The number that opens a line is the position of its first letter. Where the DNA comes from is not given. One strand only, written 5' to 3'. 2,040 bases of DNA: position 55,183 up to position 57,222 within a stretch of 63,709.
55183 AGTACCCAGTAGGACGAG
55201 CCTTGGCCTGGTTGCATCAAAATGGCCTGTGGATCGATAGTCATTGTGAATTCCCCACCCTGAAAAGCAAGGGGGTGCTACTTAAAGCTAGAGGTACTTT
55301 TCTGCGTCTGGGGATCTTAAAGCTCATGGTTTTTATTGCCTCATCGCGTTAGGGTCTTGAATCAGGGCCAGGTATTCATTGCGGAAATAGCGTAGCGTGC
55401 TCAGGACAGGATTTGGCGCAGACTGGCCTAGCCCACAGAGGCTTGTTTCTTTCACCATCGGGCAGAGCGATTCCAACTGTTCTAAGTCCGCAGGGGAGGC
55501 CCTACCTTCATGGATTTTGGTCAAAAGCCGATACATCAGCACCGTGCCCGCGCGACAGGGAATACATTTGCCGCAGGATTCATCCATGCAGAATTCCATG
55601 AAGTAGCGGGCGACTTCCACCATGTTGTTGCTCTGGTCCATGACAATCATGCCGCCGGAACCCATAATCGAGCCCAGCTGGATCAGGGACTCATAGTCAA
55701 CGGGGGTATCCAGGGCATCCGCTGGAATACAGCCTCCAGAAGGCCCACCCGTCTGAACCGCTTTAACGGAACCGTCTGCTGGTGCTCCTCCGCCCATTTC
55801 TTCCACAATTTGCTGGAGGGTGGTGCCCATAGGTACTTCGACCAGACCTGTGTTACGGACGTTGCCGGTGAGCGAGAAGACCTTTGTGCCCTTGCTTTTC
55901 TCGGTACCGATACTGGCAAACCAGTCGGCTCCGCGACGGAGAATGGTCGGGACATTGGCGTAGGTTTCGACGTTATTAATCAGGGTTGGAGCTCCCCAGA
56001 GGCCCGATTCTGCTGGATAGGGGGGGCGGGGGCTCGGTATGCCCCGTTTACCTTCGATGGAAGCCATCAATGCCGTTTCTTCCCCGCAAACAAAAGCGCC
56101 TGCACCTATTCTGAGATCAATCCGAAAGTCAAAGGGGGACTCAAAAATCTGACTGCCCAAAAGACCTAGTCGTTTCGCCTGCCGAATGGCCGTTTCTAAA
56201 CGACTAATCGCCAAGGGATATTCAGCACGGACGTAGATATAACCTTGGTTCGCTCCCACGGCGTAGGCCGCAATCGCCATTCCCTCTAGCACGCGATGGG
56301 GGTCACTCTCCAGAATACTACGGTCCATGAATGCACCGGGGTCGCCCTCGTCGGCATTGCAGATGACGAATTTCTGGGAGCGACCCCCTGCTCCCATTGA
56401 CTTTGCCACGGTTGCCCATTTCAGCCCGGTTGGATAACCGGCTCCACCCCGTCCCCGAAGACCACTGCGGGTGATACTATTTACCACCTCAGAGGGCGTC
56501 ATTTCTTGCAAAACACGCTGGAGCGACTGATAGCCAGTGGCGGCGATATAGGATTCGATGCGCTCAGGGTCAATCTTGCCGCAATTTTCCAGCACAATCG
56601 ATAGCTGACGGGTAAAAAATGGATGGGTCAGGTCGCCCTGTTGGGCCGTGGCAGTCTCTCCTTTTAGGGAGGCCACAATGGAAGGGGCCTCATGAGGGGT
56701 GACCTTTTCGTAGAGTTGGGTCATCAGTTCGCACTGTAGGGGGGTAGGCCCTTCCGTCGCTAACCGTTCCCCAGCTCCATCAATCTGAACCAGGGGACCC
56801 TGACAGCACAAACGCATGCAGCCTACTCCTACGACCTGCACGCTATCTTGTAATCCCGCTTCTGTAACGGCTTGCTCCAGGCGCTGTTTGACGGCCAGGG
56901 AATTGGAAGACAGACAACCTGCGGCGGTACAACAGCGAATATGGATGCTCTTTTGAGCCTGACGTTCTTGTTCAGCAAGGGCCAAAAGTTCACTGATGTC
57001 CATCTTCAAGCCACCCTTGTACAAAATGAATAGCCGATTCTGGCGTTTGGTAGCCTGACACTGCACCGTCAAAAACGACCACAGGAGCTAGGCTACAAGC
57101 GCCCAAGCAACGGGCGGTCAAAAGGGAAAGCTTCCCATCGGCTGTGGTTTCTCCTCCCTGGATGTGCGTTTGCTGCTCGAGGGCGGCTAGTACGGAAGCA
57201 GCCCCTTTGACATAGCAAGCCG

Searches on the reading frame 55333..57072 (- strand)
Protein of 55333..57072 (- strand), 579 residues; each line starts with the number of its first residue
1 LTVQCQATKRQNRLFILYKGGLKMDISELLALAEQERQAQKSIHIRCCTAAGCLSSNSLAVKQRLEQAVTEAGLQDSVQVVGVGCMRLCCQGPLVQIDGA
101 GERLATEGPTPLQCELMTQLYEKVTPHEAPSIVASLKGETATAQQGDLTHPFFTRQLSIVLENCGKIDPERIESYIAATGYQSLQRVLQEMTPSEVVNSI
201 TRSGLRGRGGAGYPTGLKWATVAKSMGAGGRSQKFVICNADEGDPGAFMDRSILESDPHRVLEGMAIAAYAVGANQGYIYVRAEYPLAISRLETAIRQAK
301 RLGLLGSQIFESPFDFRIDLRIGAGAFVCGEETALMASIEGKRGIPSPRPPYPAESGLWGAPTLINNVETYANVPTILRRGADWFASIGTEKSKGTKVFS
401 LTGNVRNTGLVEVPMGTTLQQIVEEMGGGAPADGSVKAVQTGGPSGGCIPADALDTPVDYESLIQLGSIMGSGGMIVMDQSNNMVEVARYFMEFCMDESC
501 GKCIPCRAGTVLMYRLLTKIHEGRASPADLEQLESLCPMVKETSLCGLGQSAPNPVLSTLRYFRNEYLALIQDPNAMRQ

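Call 35: search_protein_families(library=pfam, proteins=[window:55333-57072:-], max_evalue=0.001)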
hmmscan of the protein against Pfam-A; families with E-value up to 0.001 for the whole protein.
window:55333-57072:- (579 aa): 4 families
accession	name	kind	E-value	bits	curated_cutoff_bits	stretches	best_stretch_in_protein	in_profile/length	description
PF01512.22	Complex1_51K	-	7.2e-48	162.7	31.2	1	200-375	1-149/150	Nuo51 FMN-binding domain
PF10589.14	NADH_4Fe-4S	-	9.6e-34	115.6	23.5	1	486-569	1-84/85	NADH-ubiquinone oxidoreductase-F iron-sulfur binding region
PF10531.15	SLBB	-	3.9e-08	33.4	27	1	399-447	2-53/55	SLBB domain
PF22461.2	SLBB_2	-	0.00011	22.7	27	1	398-458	2-63/79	SLBB domain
